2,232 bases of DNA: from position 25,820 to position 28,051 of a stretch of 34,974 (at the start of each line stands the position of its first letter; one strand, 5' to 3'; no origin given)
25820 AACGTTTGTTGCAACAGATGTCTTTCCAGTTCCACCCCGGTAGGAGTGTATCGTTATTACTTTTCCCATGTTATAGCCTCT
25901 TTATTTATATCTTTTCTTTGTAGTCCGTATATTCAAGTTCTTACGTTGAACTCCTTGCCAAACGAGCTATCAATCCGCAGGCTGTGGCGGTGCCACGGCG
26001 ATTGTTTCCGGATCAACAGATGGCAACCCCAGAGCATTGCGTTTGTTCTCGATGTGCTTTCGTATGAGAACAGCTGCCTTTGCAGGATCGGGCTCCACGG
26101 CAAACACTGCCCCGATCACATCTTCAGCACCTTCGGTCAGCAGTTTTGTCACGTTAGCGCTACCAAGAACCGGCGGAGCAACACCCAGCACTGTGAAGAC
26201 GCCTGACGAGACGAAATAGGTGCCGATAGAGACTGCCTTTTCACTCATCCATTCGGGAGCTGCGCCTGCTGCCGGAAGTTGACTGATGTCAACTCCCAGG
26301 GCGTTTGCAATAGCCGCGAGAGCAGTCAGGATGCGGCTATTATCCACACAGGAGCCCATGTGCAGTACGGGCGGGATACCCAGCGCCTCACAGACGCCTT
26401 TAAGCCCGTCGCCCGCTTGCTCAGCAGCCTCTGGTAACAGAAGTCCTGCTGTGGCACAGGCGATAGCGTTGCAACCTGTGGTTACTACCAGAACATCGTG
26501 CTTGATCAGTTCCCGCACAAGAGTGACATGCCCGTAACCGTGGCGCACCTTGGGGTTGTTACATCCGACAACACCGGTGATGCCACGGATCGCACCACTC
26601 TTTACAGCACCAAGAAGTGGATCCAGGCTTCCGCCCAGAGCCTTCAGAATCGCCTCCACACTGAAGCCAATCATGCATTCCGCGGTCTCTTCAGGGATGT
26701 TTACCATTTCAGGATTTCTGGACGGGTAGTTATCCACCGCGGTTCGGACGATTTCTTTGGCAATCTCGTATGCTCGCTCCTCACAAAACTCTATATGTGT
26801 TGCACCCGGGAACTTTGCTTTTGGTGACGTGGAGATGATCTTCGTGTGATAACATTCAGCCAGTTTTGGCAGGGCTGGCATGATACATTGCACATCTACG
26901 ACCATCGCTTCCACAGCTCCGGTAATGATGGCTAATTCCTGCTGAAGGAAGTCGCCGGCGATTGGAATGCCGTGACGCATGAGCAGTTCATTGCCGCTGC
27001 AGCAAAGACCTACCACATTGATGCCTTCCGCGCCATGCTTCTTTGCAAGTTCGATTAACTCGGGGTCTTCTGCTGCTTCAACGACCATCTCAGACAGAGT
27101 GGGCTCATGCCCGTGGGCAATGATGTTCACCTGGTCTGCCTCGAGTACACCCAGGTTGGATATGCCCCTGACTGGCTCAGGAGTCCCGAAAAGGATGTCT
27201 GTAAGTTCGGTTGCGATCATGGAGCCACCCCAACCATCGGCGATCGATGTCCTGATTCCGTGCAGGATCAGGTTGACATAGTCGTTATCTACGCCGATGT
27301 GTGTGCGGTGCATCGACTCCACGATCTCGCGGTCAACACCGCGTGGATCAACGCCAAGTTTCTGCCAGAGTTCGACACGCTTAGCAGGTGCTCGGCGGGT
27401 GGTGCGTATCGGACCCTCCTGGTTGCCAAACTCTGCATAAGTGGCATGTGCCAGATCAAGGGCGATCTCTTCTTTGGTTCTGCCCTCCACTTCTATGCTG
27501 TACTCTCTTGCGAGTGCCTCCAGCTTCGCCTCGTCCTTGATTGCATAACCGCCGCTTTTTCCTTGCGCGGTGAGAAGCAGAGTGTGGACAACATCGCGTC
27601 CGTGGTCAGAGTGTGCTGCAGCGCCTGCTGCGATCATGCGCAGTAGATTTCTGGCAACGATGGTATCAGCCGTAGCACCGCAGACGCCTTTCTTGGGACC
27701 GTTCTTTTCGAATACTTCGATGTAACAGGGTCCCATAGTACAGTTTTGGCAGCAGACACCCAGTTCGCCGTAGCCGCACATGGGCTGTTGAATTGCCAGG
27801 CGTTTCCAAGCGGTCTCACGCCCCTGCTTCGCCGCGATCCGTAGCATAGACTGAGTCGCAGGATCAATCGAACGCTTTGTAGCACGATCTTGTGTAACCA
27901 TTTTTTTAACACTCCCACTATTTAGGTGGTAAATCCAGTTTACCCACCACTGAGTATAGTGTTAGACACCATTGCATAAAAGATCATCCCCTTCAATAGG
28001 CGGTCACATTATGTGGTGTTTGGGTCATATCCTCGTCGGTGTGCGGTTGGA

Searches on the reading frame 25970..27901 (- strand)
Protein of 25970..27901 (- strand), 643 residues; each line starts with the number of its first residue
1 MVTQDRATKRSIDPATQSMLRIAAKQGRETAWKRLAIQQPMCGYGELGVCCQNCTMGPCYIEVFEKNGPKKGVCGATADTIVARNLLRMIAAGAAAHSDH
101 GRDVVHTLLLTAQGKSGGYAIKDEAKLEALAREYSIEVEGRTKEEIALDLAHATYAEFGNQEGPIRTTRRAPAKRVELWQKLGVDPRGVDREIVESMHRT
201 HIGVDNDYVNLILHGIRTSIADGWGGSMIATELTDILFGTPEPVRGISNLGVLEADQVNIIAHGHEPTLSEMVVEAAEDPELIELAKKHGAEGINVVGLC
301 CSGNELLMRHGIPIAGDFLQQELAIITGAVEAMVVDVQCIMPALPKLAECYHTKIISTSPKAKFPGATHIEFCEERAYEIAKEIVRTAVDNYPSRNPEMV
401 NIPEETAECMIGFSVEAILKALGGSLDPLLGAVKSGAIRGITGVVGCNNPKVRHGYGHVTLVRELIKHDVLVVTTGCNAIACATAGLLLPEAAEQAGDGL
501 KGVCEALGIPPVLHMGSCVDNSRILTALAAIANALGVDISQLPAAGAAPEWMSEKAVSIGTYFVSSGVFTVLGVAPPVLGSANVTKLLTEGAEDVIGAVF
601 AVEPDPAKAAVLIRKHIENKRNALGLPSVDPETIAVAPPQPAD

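Call 9: search_protein_families(library=pfam, proteins=[window:25970-27901:-])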
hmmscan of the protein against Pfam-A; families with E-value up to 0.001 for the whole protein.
window:25970-27901:- (643 aa): 1 family
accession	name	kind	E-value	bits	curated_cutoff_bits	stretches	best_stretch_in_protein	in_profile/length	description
PF03063.25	Prismane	-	1.3e-187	625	27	1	49-606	1-512/513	Prismane/CO dehydrogenase family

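Call 10: find_encoding_contigs(protein=window:25970-27901:-, flank=10000, max_places=6)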
Protein window:25970-27901:- (643 aa): 14 contigs read that carry it; 6 places shown.
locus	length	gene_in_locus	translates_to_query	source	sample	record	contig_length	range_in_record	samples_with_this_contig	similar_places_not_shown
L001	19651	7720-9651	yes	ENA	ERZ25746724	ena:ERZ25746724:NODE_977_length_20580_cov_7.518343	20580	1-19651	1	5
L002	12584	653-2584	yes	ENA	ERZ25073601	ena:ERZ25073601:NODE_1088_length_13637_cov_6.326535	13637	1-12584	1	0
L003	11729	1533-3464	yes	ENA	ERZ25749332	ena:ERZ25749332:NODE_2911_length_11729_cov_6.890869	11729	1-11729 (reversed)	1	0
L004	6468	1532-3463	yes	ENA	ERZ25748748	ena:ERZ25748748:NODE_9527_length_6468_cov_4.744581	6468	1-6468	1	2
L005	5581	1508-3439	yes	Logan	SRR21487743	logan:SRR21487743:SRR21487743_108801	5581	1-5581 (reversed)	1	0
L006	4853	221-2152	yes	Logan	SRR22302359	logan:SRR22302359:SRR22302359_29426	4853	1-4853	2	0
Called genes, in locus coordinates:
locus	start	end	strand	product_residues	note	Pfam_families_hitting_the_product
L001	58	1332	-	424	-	PF04055:Radical_SAM, PF13186:SPASM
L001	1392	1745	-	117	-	PF06677:Auto_anti-p27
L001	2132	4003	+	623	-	PF03193:RsgA_GTPase (faint), PF02463:SMC_N (faint), PF00005:ABC_tran, PF13555:AAA_29 (faint), PF13304:AAA_21 (faint), PF00005:ABC_tran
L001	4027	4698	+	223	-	PF00005:ABC_tran, PF02463:SMC_N (faint), PF13304:AAA_21 (faint)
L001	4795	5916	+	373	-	PF00557:Peptidase_M24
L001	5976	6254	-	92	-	-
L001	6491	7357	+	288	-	PF00072:Response_reg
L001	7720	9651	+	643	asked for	PF03063:Prismane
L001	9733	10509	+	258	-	PF01656:CbiA, PF02374:ArsA_ATPase (faint), PF07015:VirC1 (faint), PF09140:MipZ (weak), PF10609:ParA, PF13614:AAA_31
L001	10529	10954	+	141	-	PF00571:CBS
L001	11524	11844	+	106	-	PF04242:DUF424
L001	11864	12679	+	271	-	PF23435:DUF7121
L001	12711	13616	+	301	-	-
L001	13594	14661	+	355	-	PF08735:DUF1786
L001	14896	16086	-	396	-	PF00483:NTP_transferase, PF12804:NTP_transf_3, PF25084:LbH_EIF2B, PF00132:Hexapep (weak), PF14602:Hexapep_2 (weak), PF25087:GMPPB_C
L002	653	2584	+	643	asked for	PF03063:Prismane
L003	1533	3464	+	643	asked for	PF03063:Prismane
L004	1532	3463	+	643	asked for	PF03063:Prismane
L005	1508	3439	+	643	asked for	PF03063:Prismane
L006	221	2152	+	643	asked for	PF03063:Prismane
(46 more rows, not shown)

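Call 11: find_homologous_proteins(query=window:25970-27901:-, max_evalue=1e-100)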
Query window:25970-27901:- (643 aa): 7998 proteins with E <= 1e-100 among 8000 candidates; the best 120 are listed.
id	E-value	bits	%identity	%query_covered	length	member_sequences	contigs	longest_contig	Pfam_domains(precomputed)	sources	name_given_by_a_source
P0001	0.0e+0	1405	96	100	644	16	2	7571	PF03063.26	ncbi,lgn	-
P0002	0.0e+0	1302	92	96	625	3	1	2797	PF03063.26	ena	-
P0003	0.0e+0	1228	84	100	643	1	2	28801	PF03063.26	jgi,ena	-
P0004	0.0e+0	1218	83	99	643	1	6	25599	PF03063.26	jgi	jgi:carbon-monoxide dehydrogenase catalytic subunit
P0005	0.0e+0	1215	83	99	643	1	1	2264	PF03063.26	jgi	jgi:carbon-monoxide dehydrogenase catalytic subunit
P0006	0.0e+0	1215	85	98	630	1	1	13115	PF03063.26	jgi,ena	-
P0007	0.0e+0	1214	82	99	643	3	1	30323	PF03063.26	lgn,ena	-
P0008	0.0e+0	1200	82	98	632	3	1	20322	PF03063.26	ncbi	ncbi:MAG: anaerobic carbon-monoxide dehydrogenase catalytic subunit [Anaerolineae bacterium]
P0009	0.0e+0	1189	81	100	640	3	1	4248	PF03063.26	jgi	jgi:carbon-monoxide dehydrogenase catalytic subunit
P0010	0.0e+0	1185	80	100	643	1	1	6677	PF03063.26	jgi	jgi:carbon-monoxide dehydrogenase catalytic subunit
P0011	0.0e+0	1182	81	100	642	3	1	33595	PF03063.26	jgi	-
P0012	0.0e+0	1178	80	99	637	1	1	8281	PF03063.26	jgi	jgi:carbon-monoxide dehydrogenase catalytic subunit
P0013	0.0e+0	1173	81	98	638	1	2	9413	PF03063.26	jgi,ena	-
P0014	0.0e+0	1162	78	99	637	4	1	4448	PF03063.26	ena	-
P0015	0.0e+0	1155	79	99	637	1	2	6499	PF03063.26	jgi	jgi:carbon-monoxide dehydrogenase catalytic subunit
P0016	0.0e+0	1153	78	99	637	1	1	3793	PF03063.26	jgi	jgi:carbon-monoxide dehydrogenase catalytic subunit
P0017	0.0e+0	1151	78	99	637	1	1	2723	PF03063.26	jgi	jgi:carbon-monoxide dehydrogenase catalytic subunit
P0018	0.0e+0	1149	79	99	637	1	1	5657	PF03063.26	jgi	-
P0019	0.0e+0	1148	79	99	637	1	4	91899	PF03063.26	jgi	-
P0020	0.0e+0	1147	79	99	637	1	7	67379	PF03063.26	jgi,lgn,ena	jgi:carbon-monoxide dehydrogenase catalytic subunit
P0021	0.0e+0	1146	79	99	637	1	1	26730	PF03063.26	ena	-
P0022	0.0e+0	1146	79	99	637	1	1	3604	PF03063.26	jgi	jgi:carbon-monoxide dehydrogenase catalytic subunit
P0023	0.0e+0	1146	78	99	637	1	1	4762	PF03063.26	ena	-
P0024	0.0e+0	1144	79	99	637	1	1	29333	PF03063.26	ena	-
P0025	0.0e+0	1141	78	99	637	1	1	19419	PF03063.26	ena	-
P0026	0.0e+0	1138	81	95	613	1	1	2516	PF03063.26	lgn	-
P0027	0.0e+0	1132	80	97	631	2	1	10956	PF03063.26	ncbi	-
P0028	0.0e+0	1128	79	97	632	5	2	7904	PF03063.26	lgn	-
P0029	0.0e+0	1127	79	98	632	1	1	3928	PF03063.26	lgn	-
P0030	0.0e+0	1126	78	98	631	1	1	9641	PF03063.26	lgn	-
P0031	0.0e+0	1124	77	100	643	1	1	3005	PF03063.26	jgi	jgi:carbon-monoxide dehydrogenase catalytic subunit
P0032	0.0e+0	1124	76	99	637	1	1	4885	PF03063.26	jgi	jgi:carbon-monoxide dehydrogenase catalytic subunit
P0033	0.0e+0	1123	79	98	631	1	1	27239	PF03063.26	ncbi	-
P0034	0.0e+0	1123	79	97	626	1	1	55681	PF03063.26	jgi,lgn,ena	jgi:carbon-monoxide dehydrogenase catalytic subunit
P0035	0.0e+0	1121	78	97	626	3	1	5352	PF03063.26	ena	-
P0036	0.0e+0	1120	77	99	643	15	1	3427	PF03063.26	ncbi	ncbi:MAG: anaerobic carbon-monoxide dehydrogenase catalytic subunit [Chloroflexota bacterium]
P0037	0.0e+0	1120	78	97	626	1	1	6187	PF03063.26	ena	-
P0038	0.0e+0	1120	76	99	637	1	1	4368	PF03063.26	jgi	jgi:carbon-monoxide dehydrogenase catalytic subunit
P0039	0.0e+0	1119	79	97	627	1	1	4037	PF03063.26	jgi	jgi:carbon-monoxide dehydrogenase catalytic subunit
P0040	0.0e+0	1119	76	99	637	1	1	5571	PF03063.26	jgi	jgi:carbon-monoxide dehydrogenase catalytic subunit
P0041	0.0e+0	1119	77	99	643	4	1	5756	PF03063.26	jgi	-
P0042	0.0e+0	1117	76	99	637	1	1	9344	PF03063.26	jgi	jgi:carbon-monoxide dehydrogenase catalytic subunit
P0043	0.0e+0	1115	76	99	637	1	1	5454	PF03063.26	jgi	jgi:carbon-monoxide dehydrogenase catalytic subunit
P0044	0.0e+0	1114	76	99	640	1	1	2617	PF03063.26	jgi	jgi:carbon-monoxide dehydrogenase catalytic subunit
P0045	0.0e+0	1114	76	99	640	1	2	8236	PF03063.26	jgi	jgi:carbon-monoxide dehydrogenase catalytic subunit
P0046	0.0e+0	1113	79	97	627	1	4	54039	PF03063.26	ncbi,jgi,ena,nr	ncbi:MAG TPA: anaerobic carbon-monoxide dehydrogenase catalytic subunit [Anaerolineae bacterium]|nr:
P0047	0.0e+0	1113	76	99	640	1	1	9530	PF03063.26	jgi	jgi:carbon-monoxide dehydrogenase catalytic subunit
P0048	0.0e+0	1110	78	97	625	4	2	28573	PF03063.26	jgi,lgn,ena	-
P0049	0.0e+0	1110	76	99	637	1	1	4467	PF03063.26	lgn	-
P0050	0.0e+0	1109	78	97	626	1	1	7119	PF03063.26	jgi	-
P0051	0.0e+0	1106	78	97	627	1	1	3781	PF03063.26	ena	-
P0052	0.0e+0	1106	77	97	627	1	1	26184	PF03063.26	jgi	-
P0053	0.0e+0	1105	75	99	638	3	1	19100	PF03063.26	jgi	jgi:anaerobic carbon-monoxide dehydrogenase catalytic subunit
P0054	0.0e+0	1105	75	99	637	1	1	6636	PF03063.26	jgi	jgi:carbon-monoxide dehydrogenase catalytic subunit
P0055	0.0e+0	1105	77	97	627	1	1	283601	PF03063.26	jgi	jgi:carbon-monoxide dehydrogenase catalytic subunit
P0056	0.0e+0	1105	77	97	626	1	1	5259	PF03063.26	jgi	jgi:carbon-monoxide dehydrogenase catalytic subunit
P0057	0.0e+0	1105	77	97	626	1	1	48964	PF03063.26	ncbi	-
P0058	0.0e+0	1104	77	98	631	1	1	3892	PF03063.26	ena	-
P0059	0.0e+0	1104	78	97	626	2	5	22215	PF03063.26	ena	-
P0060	0.0e+0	1104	78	97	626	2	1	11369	PF03063.26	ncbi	-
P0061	0.0e+0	1103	77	98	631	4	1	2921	PF03063.26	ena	-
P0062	0.0e+0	1103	77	97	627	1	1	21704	PF03063.26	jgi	jgi:carbon-monoxide dehydrogenase catalytic subunit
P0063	0.0e+0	1103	77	97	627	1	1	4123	PF03063.26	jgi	jgi:carbon-monoxide dehydrogenase catalytic subunit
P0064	0.0e+0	1102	77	97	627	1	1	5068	PF03063.26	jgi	-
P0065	0.0e+0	1101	78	97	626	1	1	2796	PF03063.26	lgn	-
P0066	0.0e+0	1101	78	96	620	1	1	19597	PF03063.26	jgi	jgi:carbon-monoxide dehydrogenase catalytic subunit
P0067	0.0e+0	1101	77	97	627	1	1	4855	PF03063.26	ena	-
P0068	0.0e+0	1101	77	97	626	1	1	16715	PF03063.26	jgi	jgi:carbon-monoxide dehydrogenase catalytic subunit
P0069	0.0e+0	1101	76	97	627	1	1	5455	PF03063.26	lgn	-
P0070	0.0e+0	1101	78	97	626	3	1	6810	PF03063.26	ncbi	-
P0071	0.0e+0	1101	75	99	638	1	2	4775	PF03063.26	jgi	jgi:anaerobic carbon-monoxide dehydrogenase catalytic subunit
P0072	0.0e+0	1100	77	97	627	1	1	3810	PF03063.26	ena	-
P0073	0.0e+0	1100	77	97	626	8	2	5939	PF03063.26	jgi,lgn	jgi:carbon-monoxide dehydrogenase catalytic subunit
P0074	0.0e+0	1100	77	97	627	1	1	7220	PF03063.26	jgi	jgi:carbon-monoxide dehydrogenase catalytic subunit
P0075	0.0e+0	1100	78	97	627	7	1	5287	PF03063.26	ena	-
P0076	0.0e+0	1099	77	97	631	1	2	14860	PF03063.26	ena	-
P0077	0.0e+0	1099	77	97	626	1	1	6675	PF03063.26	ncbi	-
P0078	0.0e+0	1099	78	97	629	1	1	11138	PF03063.26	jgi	-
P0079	0.0e+0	1099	77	97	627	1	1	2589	PF03063.26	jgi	jgi:carbon-monoxide dehydrogenase catalytic subunit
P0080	0.0e+0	1098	76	98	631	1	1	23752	PF03063.26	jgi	jgi:carbon-monoxide dehydrogenase catalytic subunit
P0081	0.0e+0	1098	77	98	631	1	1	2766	PF03063.26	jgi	-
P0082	0.0e+0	1097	76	97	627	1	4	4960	PF03063.26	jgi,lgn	jgi:carbon-monoxide dehydrogenase catalytic subunit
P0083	0.0e+0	1097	77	97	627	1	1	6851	PF03063.26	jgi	jgi:carbon-monoxide dehydrogenase catalytic subunit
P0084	0.0e+0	1097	77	97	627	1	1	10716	PF03063.26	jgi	-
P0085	0.0e+0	1096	77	97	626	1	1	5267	PF03063.26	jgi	jgi:carbon-monoxide dehydrogenase catalytic subunit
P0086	0.0e+0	1096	76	99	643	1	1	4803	PF03063.26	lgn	-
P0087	0.0e+0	1096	76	97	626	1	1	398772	PF03063.26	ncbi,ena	-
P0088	0.0e+0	1096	77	97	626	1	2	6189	PF03063.26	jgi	jgi:anaerobic carbon-monoxide dehydrogenase catalytic subunit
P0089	0.0e+0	1096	77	97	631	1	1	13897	PF03063.26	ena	-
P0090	0.0e+0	1096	76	97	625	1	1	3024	PF03063.26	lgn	-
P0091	0.0e+0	1096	76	97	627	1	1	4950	PF03063.26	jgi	jgi:carbon-monoxide dehydrogenase catalytic subunit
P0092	0.0e+0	1095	77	97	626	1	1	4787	PF03063.26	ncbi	ncbi:MAG: anaerobic carbon-monoxide dehydrogenase catalytic subunit [Anaerolineae bacterium]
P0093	0.0e+0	1095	77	97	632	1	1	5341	PF03063.26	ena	-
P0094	0.0e+0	1094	76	97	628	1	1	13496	PF03063.26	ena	-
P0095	0.0e+0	1094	78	97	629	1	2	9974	PF03063.26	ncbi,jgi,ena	-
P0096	0.0e+0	1094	76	97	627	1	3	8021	PF03063.26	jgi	jgi:carbon-monoxide dehydrogenase catalytic subunit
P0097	0.0e+0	1094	76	97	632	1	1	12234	PF03063.26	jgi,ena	-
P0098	0.0e+0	1094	77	97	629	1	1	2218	PF03063.26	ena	-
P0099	0.0e+0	1094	77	97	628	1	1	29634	PF03063.26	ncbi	-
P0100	0.0e+0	1093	77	97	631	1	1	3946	PF03063.26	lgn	-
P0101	0.0e+0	1093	78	96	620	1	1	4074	PF03063.26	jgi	jgi:carbon-monoxide dehydrogenase catalytic subunit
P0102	0.0e+0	1093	76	97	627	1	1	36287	PF03063.26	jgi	jgi:carbon-monoxide dehydrogenase catalytic subunit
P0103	0.0e+0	1093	77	97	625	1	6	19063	PF03063.26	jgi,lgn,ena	-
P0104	0.0e+0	1093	77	97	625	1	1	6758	PF03063.26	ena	-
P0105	0.0e+0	1092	75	97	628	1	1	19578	PF03063.26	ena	-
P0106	0.0e+0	1092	76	97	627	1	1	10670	PF03063.26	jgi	jgi:carbon-monoxide dehydrogenase catalytic subunit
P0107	0.0e+0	1092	77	97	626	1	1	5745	PF03063.26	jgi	jgi:anaerobic carbon-monoxide dehydrogenase catalytic subunit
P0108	0.0e+0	1092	76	97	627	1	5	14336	PF03063.26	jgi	jgi:carbon-monoxide dehydrogenase catalytic subunit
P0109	0.0e+0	1092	77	97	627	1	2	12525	PF03063.26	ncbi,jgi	ncbi:MAG: anaerobic carbon-monoxide dehydrogenase catalytic subunit [Anaerolineae bacterium]|jgi:car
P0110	0.0e+0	1092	77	97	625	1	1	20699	PF03063.26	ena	-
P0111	0.0e+0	1091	76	97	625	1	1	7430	PF03063.26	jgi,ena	-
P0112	0.0e+0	1091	76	97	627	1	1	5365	PF03063.26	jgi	jgi:carbon-monoxide dehydrogenase catalytic subunit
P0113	0.0e+0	1091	77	97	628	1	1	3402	PF03063.26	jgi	jgi:anaerobic carbon-monoxide dehydrogenase catalytic subunit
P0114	0.0e+0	1091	77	97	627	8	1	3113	PF03063.26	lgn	-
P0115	0.0e+0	1090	77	97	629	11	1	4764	PF03063.26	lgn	-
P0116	0.0e+0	1090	77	97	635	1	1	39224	PF03063.26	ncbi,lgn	-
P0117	0.0e+0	1089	76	97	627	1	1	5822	PF03063.26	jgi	-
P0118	0.0e+0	1089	76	97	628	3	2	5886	PF03063.26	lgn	-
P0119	0.0e+0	1089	76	98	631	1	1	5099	PF03063.26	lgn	-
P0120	0.0e+0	1089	76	97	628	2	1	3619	PF03063.26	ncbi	-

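Call 12: find_encoding_contigs(protein=P0001, flank=3000, max_places=2)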
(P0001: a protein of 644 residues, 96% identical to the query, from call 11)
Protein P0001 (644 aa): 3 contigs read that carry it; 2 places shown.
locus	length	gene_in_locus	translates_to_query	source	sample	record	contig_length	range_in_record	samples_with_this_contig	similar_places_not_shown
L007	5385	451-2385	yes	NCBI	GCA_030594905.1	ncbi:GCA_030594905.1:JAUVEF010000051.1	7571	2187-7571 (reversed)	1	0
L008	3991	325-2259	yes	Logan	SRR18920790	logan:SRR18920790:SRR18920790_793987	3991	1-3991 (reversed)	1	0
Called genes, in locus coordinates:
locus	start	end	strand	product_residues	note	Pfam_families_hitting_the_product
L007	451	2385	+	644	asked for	PF03063:Prismane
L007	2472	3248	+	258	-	PF01656:CbiA, PF02374:ArsA_ATPase (weak), PF07015:VirC1 (faint), PF09140:MipZ (faint), PF10609:ParA, PF13614:AAA_31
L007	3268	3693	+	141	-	PF00571:CBS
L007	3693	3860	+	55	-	-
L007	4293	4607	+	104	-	PF04242:DUF424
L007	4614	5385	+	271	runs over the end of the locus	PF23435:DUF7121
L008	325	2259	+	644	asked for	PF03063:Prismane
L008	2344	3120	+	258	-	PF01656:CbiA, PF02374:ArsA_ATPase (weak), PF07015:VirC1 (faint), PF09140:MipZ (faint), PF10609:ParA, PF13614:AAA_31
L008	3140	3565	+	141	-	PF00571:CBS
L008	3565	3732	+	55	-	-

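Call 13: find_encoding_contigs(protein=P0003, flank=8000, max_places=2)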
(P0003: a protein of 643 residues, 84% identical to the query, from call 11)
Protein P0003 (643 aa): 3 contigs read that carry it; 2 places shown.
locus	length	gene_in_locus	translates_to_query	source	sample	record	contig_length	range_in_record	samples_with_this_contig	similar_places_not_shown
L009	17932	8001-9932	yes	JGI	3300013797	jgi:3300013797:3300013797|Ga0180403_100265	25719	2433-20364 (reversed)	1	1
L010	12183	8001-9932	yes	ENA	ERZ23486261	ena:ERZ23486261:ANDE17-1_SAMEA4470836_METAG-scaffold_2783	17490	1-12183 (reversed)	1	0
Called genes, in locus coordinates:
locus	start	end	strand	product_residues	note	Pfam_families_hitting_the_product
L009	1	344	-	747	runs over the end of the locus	PF08448:PAS_4, PF13188:PAS_8 (faint), PF13426:PAS_9 (weak), PF00989:PAS, PF08448:PAS_4, PF13426:PAS_9, PF00512:HisKA, PF02518:HATPase_c, +2 more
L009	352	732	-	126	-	PF00072:Response_reg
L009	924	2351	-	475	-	PF12860:PAS_7 (faint), PF08448:PAS_4 (faint), PF13185:GAF_2 (weak), PF00989:PAS (weak), PF13188:PAS_8 (weak), PF13426:PAS_9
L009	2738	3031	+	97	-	PF14947:HTH_45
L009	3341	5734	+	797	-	PF03063:Prismane, PF12838:Fer4_7 (weak), PF13183:Fer4_8, PF13187:Fer4_9, PF13237:Fer4_10 (weak)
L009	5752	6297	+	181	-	PF02552:CO_dh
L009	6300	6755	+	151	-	-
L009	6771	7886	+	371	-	PF04422:FrhB_FdhB_N, PF04432:FrhB_FdhB_C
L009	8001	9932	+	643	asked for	PF03063:Prismane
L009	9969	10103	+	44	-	-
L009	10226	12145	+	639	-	PF00512:HisKA, PF02518:HATPase_c, PF00072:Response_reg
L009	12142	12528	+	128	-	PF00072:Response_reg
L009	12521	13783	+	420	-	PF00072:Response_reg, PF07228:SpoIIE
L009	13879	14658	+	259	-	PF01656:CbiA, PF07015:VirC1 (faint), PF10609:ParA, PF13614:AAA_31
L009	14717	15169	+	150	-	PF00571:CBS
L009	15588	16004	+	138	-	PF03063:Prismane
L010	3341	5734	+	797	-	PF03063:Prismane, PF12838:Fer4_7 (weak), PF13183:Fer4_8, PF13187:Fer4_9, PF13237:Fer4_10 (weak)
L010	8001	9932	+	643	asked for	PF03063:Prismane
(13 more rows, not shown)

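Call 14: find_encoding_contigs(protein=P0004, flank=8000, max_places=2)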
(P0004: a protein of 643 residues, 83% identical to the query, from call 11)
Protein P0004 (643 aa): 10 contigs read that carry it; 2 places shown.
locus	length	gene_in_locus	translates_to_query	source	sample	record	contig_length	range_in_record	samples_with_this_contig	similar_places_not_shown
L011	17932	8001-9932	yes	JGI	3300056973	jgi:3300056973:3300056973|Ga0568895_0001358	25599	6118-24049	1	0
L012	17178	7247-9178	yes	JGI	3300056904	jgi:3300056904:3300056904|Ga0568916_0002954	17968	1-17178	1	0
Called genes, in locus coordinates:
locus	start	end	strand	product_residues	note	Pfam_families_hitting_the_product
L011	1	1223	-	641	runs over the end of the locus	PF02463:SMC_N, PF13175:AAA_15, PF13476:AAA_23, PF13304:AAA_21 (faint)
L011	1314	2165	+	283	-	PF06550:SPP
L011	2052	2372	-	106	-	PF04010:DUF357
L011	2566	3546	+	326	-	-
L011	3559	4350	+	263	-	-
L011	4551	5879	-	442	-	PF00215:OMPdecase, PF04131:NanE (weak), PF03737:RraA-like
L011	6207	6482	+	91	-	PF14947:HTH_45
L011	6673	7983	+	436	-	PF00072:Response_reg, PF07228:SpoIIE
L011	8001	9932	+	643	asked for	PF03063:Prismane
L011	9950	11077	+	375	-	PF00512:HisKA, PF02518:HATPase_c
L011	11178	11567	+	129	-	PF00072:Response_reg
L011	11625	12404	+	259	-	PF01656:CbiA, PF02374:ArsA_ATPase (faint), PF07015:VirC1 (faint), PF10609:ParA, PF13614:AAA_31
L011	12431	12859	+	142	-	PF00571:CBS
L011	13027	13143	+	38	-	-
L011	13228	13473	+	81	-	-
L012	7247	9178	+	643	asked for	PF03063:Prismane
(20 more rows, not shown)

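Call 44: find_encoding_contigs(protein=P0128, flank=8000, max_places=2)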
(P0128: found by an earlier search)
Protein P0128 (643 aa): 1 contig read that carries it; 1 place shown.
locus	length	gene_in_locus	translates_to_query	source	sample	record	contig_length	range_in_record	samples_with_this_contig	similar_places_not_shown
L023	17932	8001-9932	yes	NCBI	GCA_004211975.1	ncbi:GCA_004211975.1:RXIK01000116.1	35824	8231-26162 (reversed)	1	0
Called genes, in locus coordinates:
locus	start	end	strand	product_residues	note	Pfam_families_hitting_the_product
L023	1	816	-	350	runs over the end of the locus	PF00466:Ribosomal_L10, PF17777:RL10P_insert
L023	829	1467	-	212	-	PF00687:Ribosomal_L1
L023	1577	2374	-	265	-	PF00290:Trp_syntA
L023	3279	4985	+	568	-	PF02463:SMC_N (faint), PF03193:RsgA_GTPase (faint), PF00005:ABC_tran, PF13304:AAA_21 (faint), PF13555:AAA_29 (faint), PF00005:ABC_tran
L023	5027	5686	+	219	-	PF00005:ABC_tran, PF02463:SMC_N (faint)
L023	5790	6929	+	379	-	PF00557:Peptidase_M24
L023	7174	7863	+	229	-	PF00072:Response_reg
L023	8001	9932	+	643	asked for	PF03063:Prismane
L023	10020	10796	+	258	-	PF01656:CbiA, PF02374:ArsA_ATPase (weak), PF07015:VirC1 (faint), PF09140:MipZ (weak), PF10609:ParA, PF13614:AAA_31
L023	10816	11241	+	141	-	PF00571:CBS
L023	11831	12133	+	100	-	PF04242:DUF424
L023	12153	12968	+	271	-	PF23435:DUF7121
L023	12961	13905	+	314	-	PF11932:DUF3450 (faint), PF23435:DUF7121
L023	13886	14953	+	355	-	PF08735:DUF1786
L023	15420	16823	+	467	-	PF13175:AAA_15, PF13476:AAA_23 (faint), PF13304:AAA_21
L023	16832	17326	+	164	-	-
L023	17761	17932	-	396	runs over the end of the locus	PF00483:NTP_transferase, PF12804:NTP_transf_3, PF24894:Hexapep_GlmU (faint), PF25084:LbH_EIF2B, PF00132:Hexapep (weak), PF14602:Hexapep_2 (weak), PF25087:GMPPB_C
